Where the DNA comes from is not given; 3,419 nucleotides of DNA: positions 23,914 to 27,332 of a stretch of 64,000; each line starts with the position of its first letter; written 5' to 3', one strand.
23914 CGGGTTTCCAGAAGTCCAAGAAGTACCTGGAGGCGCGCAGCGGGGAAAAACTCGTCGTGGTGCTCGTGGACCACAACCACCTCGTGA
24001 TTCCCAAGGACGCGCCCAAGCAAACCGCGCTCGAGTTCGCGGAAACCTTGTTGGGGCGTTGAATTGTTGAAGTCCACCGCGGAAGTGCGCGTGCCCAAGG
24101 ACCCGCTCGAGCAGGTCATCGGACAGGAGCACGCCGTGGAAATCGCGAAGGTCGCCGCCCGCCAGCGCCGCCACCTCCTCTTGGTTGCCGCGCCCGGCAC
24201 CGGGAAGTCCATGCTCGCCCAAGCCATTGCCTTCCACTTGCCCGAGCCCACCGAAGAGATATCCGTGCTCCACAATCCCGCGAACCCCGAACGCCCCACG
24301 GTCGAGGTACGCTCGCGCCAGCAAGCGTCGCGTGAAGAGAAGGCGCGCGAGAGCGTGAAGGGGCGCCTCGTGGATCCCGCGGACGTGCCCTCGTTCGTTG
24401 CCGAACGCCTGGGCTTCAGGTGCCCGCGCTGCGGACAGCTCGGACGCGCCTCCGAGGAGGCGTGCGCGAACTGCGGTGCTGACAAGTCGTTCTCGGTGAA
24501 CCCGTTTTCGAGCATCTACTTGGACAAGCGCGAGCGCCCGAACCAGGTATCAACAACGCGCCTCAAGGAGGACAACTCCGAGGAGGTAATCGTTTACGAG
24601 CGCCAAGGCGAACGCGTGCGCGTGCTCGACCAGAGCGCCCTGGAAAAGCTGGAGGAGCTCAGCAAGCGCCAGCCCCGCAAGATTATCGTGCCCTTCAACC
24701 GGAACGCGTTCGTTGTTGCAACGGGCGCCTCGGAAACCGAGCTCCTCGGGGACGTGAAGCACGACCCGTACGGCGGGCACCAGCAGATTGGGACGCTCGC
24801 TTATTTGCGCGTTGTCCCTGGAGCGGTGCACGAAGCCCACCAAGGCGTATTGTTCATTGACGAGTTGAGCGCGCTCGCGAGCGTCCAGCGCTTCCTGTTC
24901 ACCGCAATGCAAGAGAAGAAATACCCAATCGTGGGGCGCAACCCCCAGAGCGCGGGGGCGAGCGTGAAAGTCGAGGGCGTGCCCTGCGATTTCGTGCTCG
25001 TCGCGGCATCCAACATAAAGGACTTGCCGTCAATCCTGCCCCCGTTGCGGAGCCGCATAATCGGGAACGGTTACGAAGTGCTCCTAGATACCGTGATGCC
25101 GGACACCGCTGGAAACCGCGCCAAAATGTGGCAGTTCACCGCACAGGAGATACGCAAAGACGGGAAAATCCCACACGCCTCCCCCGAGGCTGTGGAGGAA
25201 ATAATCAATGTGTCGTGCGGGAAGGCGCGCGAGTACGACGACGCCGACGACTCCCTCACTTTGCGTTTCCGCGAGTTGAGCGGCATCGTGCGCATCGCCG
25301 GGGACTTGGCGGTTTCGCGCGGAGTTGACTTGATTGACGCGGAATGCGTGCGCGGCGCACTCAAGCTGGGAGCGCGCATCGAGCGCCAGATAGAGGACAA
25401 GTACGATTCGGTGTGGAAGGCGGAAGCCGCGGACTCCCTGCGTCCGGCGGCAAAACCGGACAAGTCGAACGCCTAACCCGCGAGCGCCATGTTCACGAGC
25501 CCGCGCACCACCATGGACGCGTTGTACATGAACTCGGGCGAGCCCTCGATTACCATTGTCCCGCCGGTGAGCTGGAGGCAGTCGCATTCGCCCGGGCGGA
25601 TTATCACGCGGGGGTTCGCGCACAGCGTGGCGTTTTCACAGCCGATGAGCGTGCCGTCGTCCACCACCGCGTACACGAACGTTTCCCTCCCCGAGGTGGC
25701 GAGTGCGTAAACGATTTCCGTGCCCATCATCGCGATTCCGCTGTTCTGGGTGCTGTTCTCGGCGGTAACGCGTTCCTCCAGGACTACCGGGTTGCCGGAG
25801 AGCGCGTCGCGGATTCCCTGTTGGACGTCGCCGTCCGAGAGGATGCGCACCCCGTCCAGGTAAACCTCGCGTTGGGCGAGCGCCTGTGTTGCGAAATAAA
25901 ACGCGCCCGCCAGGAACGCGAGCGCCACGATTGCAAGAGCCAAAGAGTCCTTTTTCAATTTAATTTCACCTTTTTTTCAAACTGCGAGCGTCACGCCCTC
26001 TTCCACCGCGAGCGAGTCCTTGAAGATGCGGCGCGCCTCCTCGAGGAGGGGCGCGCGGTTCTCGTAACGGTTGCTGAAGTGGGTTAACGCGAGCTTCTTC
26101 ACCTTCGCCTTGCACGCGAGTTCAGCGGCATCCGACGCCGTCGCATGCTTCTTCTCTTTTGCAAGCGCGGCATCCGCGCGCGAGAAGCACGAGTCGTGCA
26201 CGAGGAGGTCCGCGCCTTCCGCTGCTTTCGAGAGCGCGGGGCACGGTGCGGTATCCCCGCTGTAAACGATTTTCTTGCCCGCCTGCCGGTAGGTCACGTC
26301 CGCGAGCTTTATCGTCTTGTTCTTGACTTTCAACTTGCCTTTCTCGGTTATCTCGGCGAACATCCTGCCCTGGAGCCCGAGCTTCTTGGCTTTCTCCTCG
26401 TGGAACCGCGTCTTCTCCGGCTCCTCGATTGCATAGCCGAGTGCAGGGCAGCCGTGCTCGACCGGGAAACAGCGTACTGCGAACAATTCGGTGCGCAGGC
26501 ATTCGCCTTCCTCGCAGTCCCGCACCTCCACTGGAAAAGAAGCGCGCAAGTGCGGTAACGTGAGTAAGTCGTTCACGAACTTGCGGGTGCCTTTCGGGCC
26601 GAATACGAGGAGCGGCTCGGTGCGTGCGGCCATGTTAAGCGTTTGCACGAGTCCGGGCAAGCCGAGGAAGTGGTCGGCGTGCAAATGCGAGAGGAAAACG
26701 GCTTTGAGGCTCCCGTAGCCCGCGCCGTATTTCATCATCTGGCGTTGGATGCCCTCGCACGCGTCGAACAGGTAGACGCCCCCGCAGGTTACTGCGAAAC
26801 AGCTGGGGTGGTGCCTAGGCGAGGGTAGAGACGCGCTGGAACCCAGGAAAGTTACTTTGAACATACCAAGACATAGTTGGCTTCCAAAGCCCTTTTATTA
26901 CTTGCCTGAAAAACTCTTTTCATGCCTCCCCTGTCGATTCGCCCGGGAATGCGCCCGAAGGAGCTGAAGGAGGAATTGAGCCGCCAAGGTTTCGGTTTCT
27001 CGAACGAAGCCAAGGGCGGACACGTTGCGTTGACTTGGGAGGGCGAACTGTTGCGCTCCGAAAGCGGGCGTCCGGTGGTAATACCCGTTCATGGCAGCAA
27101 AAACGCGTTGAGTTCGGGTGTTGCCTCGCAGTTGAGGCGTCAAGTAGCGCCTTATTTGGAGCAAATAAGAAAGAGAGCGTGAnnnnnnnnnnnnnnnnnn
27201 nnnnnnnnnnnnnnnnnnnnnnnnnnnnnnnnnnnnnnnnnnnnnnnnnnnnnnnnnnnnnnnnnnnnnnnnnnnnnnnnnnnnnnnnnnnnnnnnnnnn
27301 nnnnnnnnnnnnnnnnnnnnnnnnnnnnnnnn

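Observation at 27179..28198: LonB gene broken exactly inside an intein: N-terminal splicing blocks present, C-terminal half and protease domain missing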

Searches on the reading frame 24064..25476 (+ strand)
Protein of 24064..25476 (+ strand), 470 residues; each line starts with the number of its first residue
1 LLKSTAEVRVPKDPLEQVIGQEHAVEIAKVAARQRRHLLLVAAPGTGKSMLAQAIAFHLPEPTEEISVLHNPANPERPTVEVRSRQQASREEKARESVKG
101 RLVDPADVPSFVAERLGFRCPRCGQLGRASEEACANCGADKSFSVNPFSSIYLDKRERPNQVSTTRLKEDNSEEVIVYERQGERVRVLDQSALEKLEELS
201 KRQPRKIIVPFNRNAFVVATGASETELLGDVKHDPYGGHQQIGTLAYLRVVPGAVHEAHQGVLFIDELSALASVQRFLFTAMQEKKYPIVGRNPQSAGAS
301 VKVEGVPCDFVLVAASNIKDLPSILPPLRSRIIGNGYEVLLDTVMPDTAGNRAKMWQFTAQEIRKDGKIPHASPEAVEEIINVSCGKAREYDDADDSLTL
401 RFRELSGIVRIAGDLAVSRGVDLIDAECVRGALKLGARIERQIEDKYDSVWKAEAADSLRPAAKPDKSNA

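Call 3: search_protein_families(library=pfam, proteins=[window:24064-25476:+], max_evalue=0.1)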
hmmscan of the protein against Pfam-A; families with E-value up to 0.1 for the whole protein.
window:24064-25476:+ (470 aa): 22 families
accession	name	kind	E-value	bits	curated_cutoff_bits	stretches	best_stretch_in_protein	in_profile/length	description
PF01078.27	Mg_chelatase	-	2.7e-15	56.8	20.3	2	15-65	2-52/207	Magnesium chelatase, subunit ChlI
PF00158.32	Sigma54_activat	-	1.1e-08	35.4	20.2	1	252-295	86-130/168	Sigma-54 interaction domain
PF07728.20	AAA_5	-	6e-08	33.2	22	2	252-331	65-138/139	AAA domain (dynein-related subfamily)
PF00493.29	MCM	-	2.1e-06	27.5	23.3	1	211-285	81-148/224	MCM P-loop domain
PF05496.18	RuvB_N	-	2.2e-06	27.9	27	1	16-59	7-57/159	Holliday junction DNA helicase RuvB P-loop domain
PF00004.35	AAA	-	7.5e-06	26.9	21.2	1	38-67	1-30/131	ATPase family associated with various cellular activities (AAA)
PF23458.2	DUF7130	-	4.5e-05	23.7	35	1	80-141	15-80/89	Domain of unknown function (DUF7130)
PF13248.11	Zn_ribbon_3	-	0.00034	20.4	27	1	118-140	3-25/26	zinc-ribbon domain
PF20030.5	bpMoxR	-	0.0005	19.6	27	1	16-59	12-55/205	MoxR domain in the MoxR-vWA-beta-propeller ternary systems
PF20720.3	nSTAND3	-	0.0012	19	27.2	1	24-72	6-54/155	Novel STAND NTPase 3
PF13245.12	AAA_19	-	0.0022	18.6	25.1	0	31-63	7-39/134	AAA domain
PF13191.12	AAA_16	-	0.0029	18.6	32.6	1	29-62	18-51/167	AAA ATPase domain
PF13401.12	AAA_22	-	0.0031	18.2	27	1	34-74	4-33/130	AAA domain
PF20436.4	LonB_AAA-LID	-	0.011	16.2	22.4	1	372-434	2-60/65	Archaeal LonB, AAA+ ATPase LID domain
PF13654.12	AAA_32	-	0.011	16.1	21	1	217-309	6-100/133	LonB-like, AAA domain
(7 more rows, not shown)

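Call 4: search_protein_families(library=ncbifam, proteins=[window:24064-25476:+], max_evalue=0.1)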
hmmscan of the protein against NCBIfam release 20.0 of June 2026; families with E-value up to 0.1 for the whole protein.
window:24064-25476:+ (470 aa): 28 families (the best 25 are shown)
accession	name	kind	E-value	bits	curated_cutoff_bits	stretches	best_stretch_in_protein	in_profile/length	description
TIGR00764.1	lon_rel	equivalog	6.3e-105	352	516.6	2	212-448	170-403/608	ATP-dependent protease LonB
NF038308.1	RNA_repair_RtcR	equivalog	3.2e-10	39.5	650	2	252-317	271-327/530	RNA repair transcriptional activator RtcR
TIGR00368.1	TIGR00368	hypoth_equivalog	6.6e-10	38.2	362.4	2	13-65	189-241/499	YifB family Mg chelatase-like AAA ATPase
TIGR02903.1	spore_lon_C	equivalog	2.7e-09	36.1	678.8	2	227-333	232-346/615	Lon family ATP-dependent protease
TIGR02902.1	spore_lonB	equivalog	2.1e-08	33.2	723.3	1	227-353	143-276/531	ATP-dependent protease LonB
NF007365.0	PRK09862.1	equivalog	6.3e-08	31.6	530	1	9-65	184-240/506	YifB family Mg chelatase-like AAA ATPase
NF000868.0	PRK00080.1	equivalog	7.5e-07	28.4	282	2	13-59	22-75/330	Holliday junction branch migration DNA helicase RuvB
TIGR00635.1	ruvB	equivalog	1.3e-05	24.4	299.05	1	25-60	20-55/305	Holliday junction branch migration DNA helicase RuvB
NF042959.1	IteA_antiphage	equivalog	0.003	16.8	510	1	22-60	112-150/367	anti-phage ATPase IteA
TIGR03420.1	DnaA_homol_Hda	equivalog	0.0035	16.9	194.8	0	30-69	33-72/226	DnaA regulatory inactivator Hda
NF006746.0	PRK09270.1-5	subfamily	0.0067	15.4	250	1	24-69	9-55/210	nucleoside/nucleotide kinase family protein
TIGR01817.1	nifA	equivalog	0.0072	15.1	528.85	0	23-57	207-241/534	nif-specific transcriptional activator NifA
NF003069.1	PRK03992.1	subfamily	0.0076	15.4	500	1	33-57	163-187/379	proteasome-activating nucleotidase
NF041552.1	TF_PrdR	equivalog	0.01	14.2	795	0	12-55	263-310/577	sigma-54 dependent transcriptional regulator PrdR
NF008469.0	PRK11361.1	equivalog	0.013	14.3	714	0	252-293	230-272/461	acetoacetate metabolism transcriptional regulator AtoC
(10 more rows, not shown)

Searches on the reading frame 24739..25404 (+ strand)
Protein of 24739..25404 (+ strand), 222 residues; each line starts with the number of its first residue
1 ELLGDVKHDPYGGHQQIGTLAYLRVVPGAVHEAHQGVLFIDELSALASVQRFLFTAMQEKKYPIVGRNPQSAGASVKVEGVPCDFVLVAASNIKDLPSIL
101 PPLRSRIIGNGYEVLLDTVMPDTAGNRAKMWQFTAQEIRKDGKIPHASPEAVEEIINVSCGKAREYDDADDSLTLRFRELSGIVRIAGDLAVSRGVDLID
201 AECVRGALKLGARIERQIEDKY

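Call 13: find_homologous_proteins(query=window:24739-25404:+, max_evalue=0.001)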
Query seq(222 aa) (222 aa): 424 proteins with E <= 0.001 among 1318 candidates; the best 120 are listed.
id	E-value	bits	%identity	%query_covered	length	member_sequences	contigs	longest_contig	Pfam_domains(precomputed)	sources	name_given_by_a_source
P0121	1.4e-87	311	65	100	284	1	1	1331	PF00158.33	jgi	jgi:ATP-dependent Lon protease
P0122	2.5e-87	310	66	100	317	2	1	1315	PF00158.33,PF20436.5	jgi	jgi:ATP-dependent Lon protease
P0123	1.4e-86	307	68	96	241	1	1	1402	PF00158.33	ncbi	ncbi:MAG: sigma 54-interacting transcriptional regulator, partial [Candidatus Norongarragalinales ar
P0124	9.2e-86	305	65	100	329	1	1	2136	PF00158.33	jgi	jgi:ATP-dependent Lon protease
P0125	9.7e-86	305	64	100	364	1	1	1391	-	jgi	jgi:ATP-dependent Lon protease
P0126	3.2e-84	300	66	100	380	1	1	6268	PF00158.33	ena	-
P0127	1.3e-83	298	63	100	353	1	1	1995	PF00158.33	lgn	-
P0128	1.4e-83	298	63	100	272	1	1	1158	-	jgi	-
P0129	1.8e-82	294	63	100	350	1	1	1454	PF20436.5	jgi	jgi:ATP-dependent Lon protease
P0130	2.6e-82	293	62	100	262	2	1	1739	-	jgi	jgi:ATP-dependent Lon protease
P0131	5.6e-82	292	64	100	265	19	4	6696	-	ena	-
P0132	1.0e-81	291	62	100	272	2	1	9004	PF00158.33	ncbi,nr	ncbi:MAG: AAA family ATPase, partial [Candidatus Methanoplasma sp.]|nr:AAA family ATPase [Candidatus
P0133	1.0e-81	291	62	100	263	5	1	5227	-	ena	-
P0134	1.5e-81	291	62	100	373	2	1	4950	-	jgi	-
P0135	2.7e-81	290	63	100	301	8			-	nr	nr:sigma 54-interacting transcriptional regulator [Methanobacterium formicicum]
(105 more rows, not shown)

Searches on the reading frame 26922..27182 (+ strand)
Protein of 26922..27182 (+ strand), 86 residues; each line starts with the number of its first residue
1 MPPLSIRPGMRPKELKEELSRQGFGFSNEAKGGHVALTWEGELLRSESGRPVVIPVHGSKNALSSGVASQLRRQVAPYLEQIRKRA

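Call 3: search_protein_families(library=pfam, proteins=[window:26922-27182:+], max_evalue=0.1)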
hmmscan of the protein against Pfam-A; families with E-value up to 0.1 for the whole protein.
window:26922-27182:+ (86 aa): 1 family
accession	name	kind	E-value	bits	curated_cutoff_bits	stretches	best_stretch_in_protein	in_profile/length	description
PF07927.17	HicA_toxin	-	0.0011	19.4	27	1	13-73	2-54/58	HicA toxin of bacterial toxin-antitoxin,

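Call 4: search_protein_families(library=ncbifam, proteins=[window:26922-27182:+], max_evalue=0.1)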
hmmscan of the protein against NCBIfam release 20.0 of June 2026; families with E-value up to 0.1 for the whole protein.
window:26922-27182:+ (86 aa): 0 families
